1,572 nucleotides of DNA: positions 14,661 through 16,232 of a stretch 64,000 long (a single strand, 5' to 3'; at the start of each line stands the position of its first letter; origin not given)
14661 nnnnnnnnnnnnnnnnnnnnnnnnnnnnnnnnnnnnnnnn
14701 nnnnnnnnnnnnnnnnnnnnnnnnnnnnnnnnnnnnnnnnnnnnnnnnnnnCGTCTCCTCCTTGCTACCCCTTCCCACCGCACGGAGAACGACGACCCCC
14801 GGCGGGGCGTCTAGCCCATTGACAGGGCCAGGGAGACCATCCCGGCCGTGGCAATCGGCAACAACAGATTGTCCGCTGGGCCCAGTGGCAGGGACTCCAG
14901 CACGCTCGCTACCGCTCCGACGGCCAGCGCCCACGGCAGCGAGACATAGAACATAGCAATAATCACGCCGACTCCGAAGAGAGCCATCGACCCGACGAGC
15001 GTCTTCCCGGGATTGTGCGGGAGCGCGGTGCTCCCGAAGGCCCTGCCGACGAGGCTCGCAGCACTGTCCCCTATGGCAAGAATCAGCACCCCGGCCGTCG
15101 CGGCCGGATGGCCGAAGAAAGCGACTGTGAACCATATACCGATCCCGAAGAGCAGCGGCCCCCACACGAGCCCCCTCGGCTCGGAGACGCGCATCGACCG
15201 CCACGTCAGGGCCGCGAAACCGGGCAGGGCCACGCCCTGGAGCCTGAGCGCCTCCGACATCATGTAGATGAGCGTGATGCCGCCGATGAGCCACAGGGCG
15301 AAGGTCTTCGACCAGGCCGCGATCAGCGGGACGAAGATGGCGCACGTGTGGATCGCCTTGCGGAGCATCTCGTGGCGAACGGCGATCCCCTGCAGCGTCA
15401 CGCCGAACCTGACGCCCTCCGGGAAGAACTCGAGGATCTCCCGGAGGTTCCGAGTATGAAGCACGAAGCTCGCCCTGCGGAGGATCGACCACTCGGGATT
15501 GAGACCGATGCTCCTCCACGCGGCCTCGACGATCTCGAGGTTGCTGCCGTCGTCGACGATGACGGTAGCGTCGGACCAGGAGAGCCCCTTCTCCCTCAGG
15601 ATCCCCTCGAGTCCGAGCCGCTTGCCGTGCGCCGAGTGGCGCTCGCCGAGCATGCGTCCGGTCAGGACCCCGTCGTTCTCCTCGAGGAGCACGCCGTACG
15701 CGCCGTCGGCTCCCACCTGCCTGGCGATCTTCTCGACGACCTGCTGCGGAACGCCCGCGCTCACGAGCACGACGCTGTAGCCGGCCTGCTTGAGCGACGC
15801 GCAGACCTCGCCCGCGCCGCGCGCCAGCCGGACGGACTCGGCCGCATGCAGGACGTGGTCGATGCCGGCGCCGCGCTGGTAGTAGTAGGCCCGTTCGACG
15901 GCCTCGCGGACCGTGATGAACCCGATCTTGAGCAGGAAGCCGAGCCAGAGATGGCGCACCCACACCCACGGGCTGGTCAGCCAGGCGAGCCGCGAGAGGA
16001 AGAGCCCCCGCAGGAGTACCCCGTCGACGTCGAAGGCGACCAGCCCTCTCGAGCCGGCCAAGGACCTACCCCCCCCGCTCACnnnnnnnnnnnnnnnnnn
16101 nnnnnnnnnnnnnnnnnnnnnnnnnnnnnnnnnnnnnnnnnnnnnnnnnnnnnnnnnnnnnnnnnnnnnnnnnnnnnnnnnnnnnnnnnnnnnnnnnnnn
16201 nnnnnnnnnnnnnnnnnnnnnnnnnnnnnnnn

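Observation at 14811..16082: Fusion of a HAD phosphatase domain to a CTP-dependent polyprenol/dolichol-kinase-like membrane domain, next to UDP-HexNAc(A) biosynthesis genes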

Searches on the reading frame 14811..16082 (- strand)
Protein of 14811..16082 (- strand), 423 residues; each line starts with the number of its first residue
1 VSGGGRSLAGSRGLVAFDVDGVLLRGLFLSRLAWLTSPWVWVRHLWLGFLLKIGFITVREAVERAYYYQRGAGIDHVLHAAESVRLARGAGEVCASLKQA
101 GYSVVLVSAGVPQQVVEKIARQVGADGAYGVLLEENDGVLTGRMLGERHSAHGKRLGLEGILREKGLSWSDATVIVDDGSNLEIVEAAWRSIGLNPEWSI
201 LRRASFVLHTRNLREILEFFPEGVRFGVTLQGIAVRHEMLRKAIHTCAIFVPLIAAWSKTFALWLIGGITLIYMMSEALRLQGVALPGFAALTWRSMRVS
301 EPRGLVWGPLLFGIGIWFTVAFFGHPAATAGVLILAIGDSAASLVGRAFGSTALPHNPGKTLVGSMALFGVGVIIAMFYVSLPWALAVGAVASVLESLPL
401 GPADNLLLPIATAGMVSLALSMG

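Call 3: search_protein_families(library=pfam, proteins=[window:14811-16082:-], max_evalue=1)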
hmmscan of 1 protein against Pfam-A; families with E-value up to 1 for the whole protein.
window:14811-16082:- (423 aa): 3 families
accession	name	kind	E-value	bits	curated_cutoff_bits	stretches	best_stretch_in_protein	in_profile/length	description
PF12710.13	HAD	-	1.3e-11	45.7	27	1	15-174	1-177/189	haloacid dehalogenase-like hydrolase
PF00702.32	Hydrolase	-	8e-07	30.1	26.4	1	14-181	3-182/191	haloacid dehalogenase-like hydrolase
PF22882.2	GT-D-like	-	0.026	14.3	27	1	73-124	147-197/210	GT-D fold-like domain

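Call 4: search_protein_families(library=ncbifam, proteins=[window:14811-16082:-], max_evalue=1)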
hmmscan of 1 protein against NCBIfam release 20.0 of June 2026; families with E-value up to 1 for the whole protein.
window:14811-16082:- (423 aa): 8 families
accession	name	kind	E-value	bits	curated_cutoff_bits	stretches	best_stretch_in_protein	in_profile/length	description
TIGR00338.1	serB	equivalog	8.9e-17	61.4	144.15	1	69-218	69-217/219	phosphoserine phosphatase SerB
TIGR01490.1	HAD-SF-IB-hyp1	subfamily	1.6e-13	51.4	98.3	1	85-186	87-188/202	HAD-IB family hydrolase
TIGR01488.1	HAD-SF-IB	subfamily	6.6e-11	42.5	45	1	14-181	1-169/177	HAD-IB family phosphatase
TIGR01491.1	HAD-SF-IB-PSPlk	hypoth_equivalog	1.9e-05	24.4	151.9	1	80-195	75-189/201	phosphoserine phosphatase-like hydrolase, archaeal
NF052359.1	HolPaseNeis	equivalog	0.00025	20.8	400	1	93-204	96-210/221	histidinol-phosphatase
NF052360.1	HolPasePseu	equivalog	0.00039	20.1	280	1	89-201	92-204/218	histidinol-phosphatase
NF008350.0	PRK11133.1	equivalog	0.006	15.8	413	1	82-189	178-284/324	phosphoserine phosphatase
NF007246.0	PRK09692.1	domain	0.12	10.9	434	0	150-196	322-368/413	integrase domain-containing protein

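Call 6: find_homologous_proteins(query=window:14811-16082:-)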
Query window:14811-16082:- (423 aa): 96 proteins with E <= 0.001 among 8000 candidates.
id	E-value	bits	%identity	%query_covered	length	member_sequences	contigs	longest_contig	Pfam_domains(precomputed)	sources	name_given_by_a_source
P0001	2.5e-270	915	100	100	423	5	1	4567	PF00702.33,PF12710.14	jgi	-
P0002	1.8e-214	731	79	97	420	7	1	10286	PF00702.33,PF12710.14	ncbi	-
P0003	1.2e-209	715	77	100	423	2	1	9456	PF00702.33,PF12710.14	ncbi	-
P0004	6.4e-207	706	76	96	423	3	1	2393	PF00702.33,PF12710.14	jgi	-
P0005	7.6e-182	623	68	98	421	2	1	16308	PF00702.33,PF12710.14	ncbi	-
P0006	3.7e-181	621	68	98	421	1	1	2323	PF00702.33,PF12710.14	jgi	jgi:dolichol kinase/phosphoserine phosphatase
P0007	1.2e-180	619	67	98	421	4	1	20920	PF00702.33,PF12710.14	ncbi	ncbi:MAG: haloacid dehalogenase-like hydrolase [Candidatus Eisenbacteria bacterium]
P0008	4.7e-180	617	67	97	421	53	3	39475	PF00702.33,PF12710.14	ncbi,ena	-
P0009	1.2e-179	616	66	98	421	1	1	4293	PF12710.14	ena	-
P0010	5.3e-179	614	66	97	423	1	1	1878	PF00702.33,PF12710.14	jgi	jgi:phytol kinase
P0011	5.8e-179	614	67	98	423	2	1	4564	PF00702.33,PF12710.14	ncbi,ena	-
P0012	9.0e-179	613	67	97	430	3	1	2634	PF00702.33,PF12710.14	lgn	-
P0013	2.5e-178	612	67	99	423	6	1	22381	PF00702.33,PF12710.14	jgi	-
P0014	1.8e-177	609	67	97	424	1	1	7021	PF00702.33,PF12710.14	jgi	jgi:phosphoserine phosphatase/dolichol kinase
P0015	1.9e-177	609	66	97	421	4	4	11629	PF00702.33,PF12710.14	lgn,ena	-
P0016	2.2e-177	609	66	97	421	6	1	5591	PF00702.33,PF12710.14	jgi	jgi:dolichol kinase/phosphoserine phosphatase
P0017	9.3e-177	607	66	97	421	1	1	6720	PF12710.14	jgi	jgi:dolichol kinase/phosphoserine phosphatase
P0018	2.4e-176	605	65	98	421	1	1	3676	PF12710.14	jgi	jgi:dolichol kinase/phosphoserine phosphatase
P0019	2.6e-176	605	65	98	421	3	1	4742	PF00702.33,PF12710.14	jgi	-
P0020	2.8e-176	605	65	97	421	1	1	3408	PF00702.33,PF12710.14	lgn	-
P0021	3.4e-176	605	64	100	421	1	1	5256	PF00702.33,PF12710.14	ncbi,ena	-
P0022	5.6e-176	604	65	97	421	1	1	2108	PF00702.33,PF12710.14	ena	-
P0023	7.1e-176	604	64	100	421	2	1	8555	PF00702.33,PF12710.14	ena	-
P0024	1.0e-175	603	66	98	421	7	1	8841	PF12710.14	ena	-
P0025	1.1e-175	603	66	97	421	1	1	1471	PF00702.33,PF12710.14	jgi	-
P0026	1.3e-175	603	68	95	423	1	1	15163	PF00702.33,PF12710.14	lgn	-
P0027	2.1e-175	602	68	97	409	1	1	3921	PF00702.33,PF12710.14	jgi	jgi:dolichol kinase/phosphoserine phosphatase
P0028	4.4e-175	601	67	96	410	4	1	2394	PF12710.14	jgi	jgi:dolichol kinase/phosphoserine phosphatase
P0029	1.0e-174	600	65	100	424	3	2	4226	PF00702.33,PF12710.14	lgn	-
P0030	2.3e-174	599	68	96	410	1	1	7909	PF00702.33,PF12710.14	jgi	jgi:dolichol kinase/phosphoserine phosphatase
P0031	3.0e-174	598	65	99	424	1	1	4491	PF00702.33,PF12710.14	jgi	jgi:dolichol kinase/phosphoserine phosphatase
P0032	5.4e-174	597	66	97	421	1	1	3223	PF00702.33,PF12710.14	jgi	jgi:phytol kinase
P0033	2.5e-173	595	65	99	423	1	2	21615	PF00702.33,PF12710.14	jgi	jgi:phytol kinase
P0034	8.5e-173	593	65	97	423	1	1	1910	PF00702.33,PF12710.14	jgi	jgi:phytol kinase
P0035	1.7e-170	586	65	97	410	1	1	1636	PF00702.33,PF12710.14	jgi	jgi:dolichol kinase/phosphoserine phosphatase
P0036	2.2e-166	572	70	86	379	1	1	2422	PF12710.14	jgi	jgi:dolichol kinase/phosphoserine phosphatase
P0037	2.5e-166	572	64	99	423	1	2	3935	PF12710.14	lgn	-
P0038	1.0e-165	570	63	99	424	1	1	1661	PF00702.33,PF12710.14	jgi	-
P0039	9.3e-165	567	63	99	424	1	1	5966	PF00702.33,PF12710.14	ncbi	-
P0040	2.3e-164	566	64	96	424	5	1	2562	PF00702.33,PF12710.14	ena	-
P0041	8.2e-164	564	64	96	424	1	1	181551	PF00702.33,PF12710.14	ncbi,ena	-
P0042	8.9e-162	557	63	96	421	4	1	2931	PF00702.33,PF12710.14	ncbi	-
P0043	2.4e-161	556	63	99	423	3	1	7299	PF00702.33,PF12710.14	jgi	-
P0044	1.9e-160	553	61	98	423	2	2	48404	PF00702.33,PF12710.14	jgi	jgi:phytol kinase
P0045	4.6e-160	552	62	97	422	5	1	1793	PF00702.33,PF12710.14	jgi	jgi:HAD superfamily phosphoserine phosphatase-like hydrolase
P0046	5.0e-160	551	63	99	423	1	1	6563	PF00702.33,PF12710.14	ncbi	-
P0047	1.2e-159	550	63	96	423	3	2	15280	PF12710.14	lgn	-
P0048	1.7e-159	550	62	97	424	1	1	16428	PF00702.33,PF12710.14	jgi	jgi:HAD superfamily phosphoserine phosphatase-like hydrolase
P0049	1.1e-158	547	62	96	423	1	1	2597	PF00702.33,PF12710.14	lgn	-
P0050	1.7e-158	546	63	96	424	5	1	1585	PF00702.33,PF12710.14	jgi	jgi:dolichol kinase/phosphoserine phosphatase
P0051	3.0e-158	546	62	97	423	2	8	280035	PF00702.33,PF12710.14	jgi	-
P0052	3.6e-158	545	60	99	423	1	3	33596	PF00702.33,PF12710.14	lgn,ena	-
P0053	6.8e-158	544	61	100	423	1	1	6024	PF00702.33,PF12710.14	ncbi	-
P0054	2.1e-157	543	63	96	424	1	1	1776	PF00702.33,PF12710.14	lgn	-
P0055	5.5e-157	541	62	96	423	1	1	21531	PF00702.33,PF12710.14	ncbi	-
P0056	9.9e-157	541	63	97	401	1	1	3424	PF00702.33,PF12710.14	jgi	jgi:phytol kinase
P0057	5.4e-156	538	61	94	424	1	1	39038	PF00702.33,PF12710.14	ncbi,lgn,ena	-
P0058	5.5e-156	538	62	97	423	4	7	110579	PF00702.33,PF12710.14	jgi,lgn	-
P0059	1.9e-155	536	61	98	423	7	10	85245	PF00702.33,PF12710.14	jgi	-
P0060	1.3e-154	534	60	99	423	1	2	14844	PF00702.33,PF12710.14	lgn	-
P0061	2.1e-154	533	61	94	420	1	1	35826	PF00702.33,PF12710.14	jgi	jgi:HAD superfamily phosphoserine phosphatase-like hydrolase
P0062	3.7e-154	532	61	98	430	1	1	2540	PF12710.14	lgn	-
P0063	3.8e-153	529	59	97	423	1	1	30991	PF00702.33,PF12710.14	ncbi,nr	ncbi:MAG: hypothetical protein GF405_06000 [Candidatus Eisenbacteria bacterium]|nr:hypothetical prot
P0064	7.9e-153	528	60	95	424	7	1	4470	PF00702.33,PF12710.14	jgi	-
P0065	1.1e-152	527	61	96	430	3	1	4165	PF00702.33,PF12710.14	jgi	-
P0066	1.4e-152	527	63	95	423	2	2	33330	PF00702.33,PF12710.14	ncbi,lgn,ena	-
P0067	2.2e-152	526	61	100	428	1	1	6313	PF00702.33,PF12710.14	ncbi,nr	ncbi:haloacid dehalogenase-like hydrolase, partial [bacterium]|nr:haloacid dehalogenase-like hydrola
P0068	6.7e-152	525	60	96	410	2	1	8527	PF00702.33,PF12710.14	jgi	jgi:HAD superfamily phosphoserine phosphatase-like hydrolase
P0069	8.1e-152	524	60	97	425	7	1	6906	PF00702.33,PF12710.14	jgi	-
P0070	3.0e-151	523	59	98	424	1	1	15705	PF00702.33,PF12710.14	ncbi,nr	ncbi:MAG: HAD-IB family phosphatase [Candidatus Eisenbacteria bacterium]|nr:HAD-IB family phosphatas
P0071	4.4e-151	522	60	94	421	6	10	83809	PF00702.33,PF12710.14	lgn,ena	-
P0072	7.3e-151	521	66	87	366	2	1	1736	PF12710.14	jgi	jgi:phytol kinase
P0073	7.8e-151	521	60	97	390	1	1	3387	PF00702.33,PF12710.14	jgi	jgi:phytol kinase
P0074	9.2e-146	504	59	97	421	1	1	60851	PF12710.14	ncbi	-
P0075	1.4e-143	497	57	99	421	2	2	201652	PF12710.14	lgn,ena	-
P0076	2.2e-140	487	57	97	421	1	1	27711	PF12710.14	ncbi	-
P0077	1.9e-133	464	61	85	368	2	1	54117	PF12710.14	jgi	jgi:dolichol kinase/phosphoserine phosphatase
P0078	5.4e-129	449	53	100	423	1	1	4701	PF12710.14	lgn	-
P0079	4.2e-126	440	67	69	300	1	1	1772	PF00702.33,PF12710.14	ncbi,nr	ncbi:MAG: HAD family phosphatase, partial [Candidatus Eisenbacteria sp.]|nr:HAD family phosphatase [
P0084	1.2e-77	280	64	51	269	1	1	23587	PF00702.33,PF12710.14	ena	-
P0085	1.1e-73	267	61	51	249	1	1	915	PF00702.33,PF12710.14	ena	-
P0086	3.1e-61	226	50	56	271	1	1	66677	PF00702.33,PF12710.14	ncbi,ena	-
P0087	3.2e-57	213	35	92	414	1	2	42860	PF12710.14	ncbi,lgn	-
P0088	2.4e-48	183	33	95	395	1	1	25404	PF00702.33,PF12710.14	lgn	-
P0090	3.0e-6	45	29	49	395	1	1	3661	PF21086.4,PF00702.33,PF08282.19,PF13740.13,PF12710.14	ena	-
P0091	1.4e-5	43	31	31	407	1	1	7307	PF21086.4,PF00702.33,PF08282.19,PF13740.13,PF12710.14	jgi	jgi:phosphoserine phosphatase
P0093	5.1e-5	41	26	49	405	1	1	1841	PF21086.4,PF00702.33,PF08282.19,PF13740.13,PF12710.14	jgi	jgi:phosphoserine phosphatase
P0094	5.3e-5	41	26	49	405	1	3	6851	PF21086.4,PF00702.33,PF08282.19,PF13740.13,PF12710.14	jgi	jgi:phosphoserine phosphatase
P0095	7.4e-5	40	27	49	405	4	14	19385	PF21086.4,PF00702.33,PF08282.19,PF13740.13,PF12710.14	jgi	jgi:phosphoserine phosphatase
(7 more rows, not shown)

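Call 16: find_encoding_contigs(protein=P0051, flank=8000, max_places=2)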
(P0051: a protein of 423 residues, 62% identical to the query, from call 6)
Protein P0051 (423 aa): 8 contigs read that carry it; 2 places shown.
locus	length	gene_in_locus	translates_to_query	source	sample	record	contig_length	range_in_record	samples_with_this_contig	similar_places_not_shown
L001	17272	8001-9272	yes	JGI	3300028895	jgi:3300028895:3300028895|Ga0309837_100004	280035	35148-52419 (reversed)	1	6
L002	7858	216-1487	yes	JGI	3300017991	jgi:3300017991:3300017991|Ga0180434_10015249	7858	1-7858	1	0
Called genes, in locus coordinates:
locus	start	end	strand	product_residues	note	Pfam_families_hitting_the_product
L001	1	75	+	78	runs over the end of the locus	PF02609:Exonuc_VII_S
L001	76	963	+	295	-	PF00348:polyprenyl_synt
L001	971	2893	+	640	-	PF13292:DXP_synthase_N, PF02779:Transket_pyr, PF02780:Transketolase_C, PF22613:Transketolase_C_1 (weak)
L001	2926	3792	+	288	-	PF01513:NAD_kinase, PF20143:NAD_kinase_C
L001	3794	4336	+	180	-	PF01066:CDP-OH_P_transf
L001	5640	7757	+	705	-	PF01546:Peptidase_M20, PF04389:Peptidase_M28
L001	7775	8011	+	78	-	-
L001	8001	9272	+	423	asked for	PF00702:Hydrolase, PF12710:HAD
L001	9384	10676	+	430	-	PF03446:NAD_binding_2, PF03721:UDPG_MGDP_dh_N, PF00984:UDPG_MGDP_dh, PF03720:UDPG_MGDP_dh_C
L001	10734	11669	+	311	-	PF01073:3Beta_HSD, PF01370:Epimerase, PF02719:Polysacc_synt_2, PF04321:RmlD_sub_bind, PF05368:NmrA, PF07993:NAD_binding_4, PF13460:NAD_binding_10, PF16363:GDP_Man_Dehyd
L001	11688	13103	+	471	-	PF00158:Sigma54_activat, PF14532:Sigma54_activ_2, PF00004:AAA (weak), PF07728:AAA_5 (weak), PF25601:AAA_lid_14, PF02954:HTH_8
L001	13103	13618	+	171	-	PF04390:LptE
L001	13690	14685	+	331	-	PF06144:DNA_pol3_delta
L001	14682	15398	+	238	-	PF00730:HhH-GPD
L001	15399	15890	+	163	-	PF03264:Cytochrom_NNT, PF14522:Cytochrome_C7 (faint)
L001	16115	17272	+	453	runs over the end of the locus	PF03349:Toluene_X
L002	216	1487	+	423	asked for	PF00702:Hydrolase, PF12710:HAD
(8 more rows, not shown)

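Call 17: find_encoding_contigs(protein=P0075, flank=8000, max_places=2)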
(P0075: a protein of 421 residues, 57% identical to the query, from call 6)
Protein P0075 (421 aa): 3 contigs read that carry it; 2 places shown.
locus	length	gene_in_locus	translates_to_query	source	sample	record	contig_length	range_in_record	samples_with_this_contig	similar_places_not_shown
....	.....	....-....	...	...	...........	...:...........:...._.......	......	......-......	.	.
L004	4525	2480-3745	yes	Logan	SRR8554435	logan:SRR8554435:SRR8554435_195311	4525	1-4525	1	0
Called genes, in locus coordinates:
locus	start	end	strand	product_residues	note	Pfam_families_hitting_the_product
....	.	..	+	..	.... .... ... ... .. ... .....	-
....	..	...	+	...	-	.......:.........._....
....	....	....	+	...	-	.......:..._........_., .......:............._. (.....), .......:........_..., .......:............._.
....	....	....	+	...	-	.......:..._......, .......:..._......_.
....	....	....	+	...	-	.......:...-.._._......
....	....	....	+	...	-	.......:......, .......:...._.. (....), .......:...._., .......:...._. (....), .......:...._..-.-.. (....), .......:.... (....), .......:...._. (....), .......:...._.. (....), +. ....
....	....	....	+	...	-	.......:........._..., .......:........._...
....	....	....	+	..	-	-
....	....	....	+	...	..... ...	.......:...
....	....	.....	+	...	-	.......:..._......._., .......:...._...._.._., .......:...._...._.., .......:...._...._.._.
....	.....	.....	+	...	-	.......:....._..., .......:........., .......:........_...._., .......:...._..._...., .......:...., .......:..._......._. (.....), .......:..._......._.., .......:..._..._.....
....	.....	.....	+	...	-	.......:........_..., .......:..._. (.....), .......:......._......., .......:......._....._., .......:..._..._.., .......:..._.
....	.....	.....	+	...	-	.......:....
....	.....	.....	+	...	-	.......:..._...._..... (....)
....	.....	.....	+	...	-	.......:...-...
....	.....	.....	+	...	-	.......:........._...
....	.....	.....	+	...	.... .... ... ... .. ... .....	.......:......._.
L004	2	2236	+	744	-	?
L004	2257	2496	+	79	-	-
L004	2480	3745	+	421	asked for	PF12710:HAD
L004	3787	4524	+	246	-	?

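Call 18: find_encoding_contigs(protein=P0087, flank=8000, max_places=2)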
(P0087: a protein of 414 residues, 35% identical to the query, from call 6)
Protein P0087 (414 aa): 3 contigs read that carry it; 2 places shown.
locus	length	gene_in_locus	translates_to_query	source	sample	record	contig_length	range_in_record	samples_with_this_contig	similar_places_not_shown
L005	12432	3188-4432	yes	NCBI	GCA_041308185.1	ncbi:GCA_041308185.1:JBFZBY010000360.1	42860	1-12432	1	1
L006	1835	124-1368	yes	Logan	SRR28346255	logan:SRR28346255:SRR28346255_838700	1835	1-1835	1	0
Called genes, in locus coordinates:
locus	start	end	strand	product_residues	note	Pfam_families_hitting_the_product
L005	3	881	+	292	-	?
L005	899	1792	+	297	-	PF00215:OMPdecase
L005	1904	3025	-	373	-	PF03462:PCRF, PF00472:RF-1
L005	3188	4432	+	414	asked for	PF12710:HAD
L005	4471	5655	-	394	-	PF01208:URO-D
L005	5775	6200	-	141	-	PF01850:PIN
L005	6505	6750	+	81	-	-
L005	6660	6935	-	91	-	PF21956:DUF6922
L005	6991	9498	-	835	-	PF00270:DEAD (faint), PF13307:Helicase_C_2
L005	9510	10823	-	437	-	PF12708:Pect-lyase_RHGA_epim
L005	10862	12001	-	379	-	PF01208:URO-D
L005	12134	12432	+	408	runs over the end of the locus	PF12704:MacB_PCD, PF02687:FtsX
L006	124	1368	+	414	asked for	PF12710:HAD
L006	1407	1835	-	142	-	?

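Call 19: find_encoding_contigs(protein=P0088, flank=8000, max_places=2)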
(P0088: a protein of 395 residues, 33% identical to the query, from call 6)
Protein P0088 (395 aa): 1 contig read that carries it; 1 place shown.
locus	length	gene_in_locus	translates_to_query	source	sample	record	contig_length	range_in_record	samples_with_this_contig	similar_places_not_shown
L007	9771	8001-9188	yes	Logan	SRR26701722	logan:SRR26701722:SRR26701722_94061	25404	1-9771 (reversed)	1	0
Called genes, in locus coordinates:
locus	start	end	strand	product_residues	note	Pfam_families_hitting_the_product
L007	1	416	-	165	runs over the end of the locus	PF00117:GATase, PF07722:Peptidase_C26 (weak)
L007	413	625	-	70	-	-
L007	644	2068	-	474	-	PF03951:Gln-synt_N, PF00120:Gln-synt_C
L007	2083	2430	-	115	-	PF00543:P-II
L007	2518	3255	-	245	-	PF00535:Glycos_transf_2, PF13641:Glyco_tranf_2_3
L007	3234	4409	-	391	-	PF13231:PMT_2 (weak)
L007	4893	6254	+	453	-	PF00089:Trypsin, PF13365:Trypsin_2, PF13180:PDZ_2, PF00595:PDZ (weak), PF13180:PDZ_2, PF17820:PDZ_6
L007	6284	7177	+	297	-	PF00781:DAGK_cat, PF19279:YegS_C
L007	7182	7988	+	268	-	PF00793:DAHP_synth_1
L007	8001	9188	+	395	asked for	PF00702:Hydrolase (weak), PF12710:HAD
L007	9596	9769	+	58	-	?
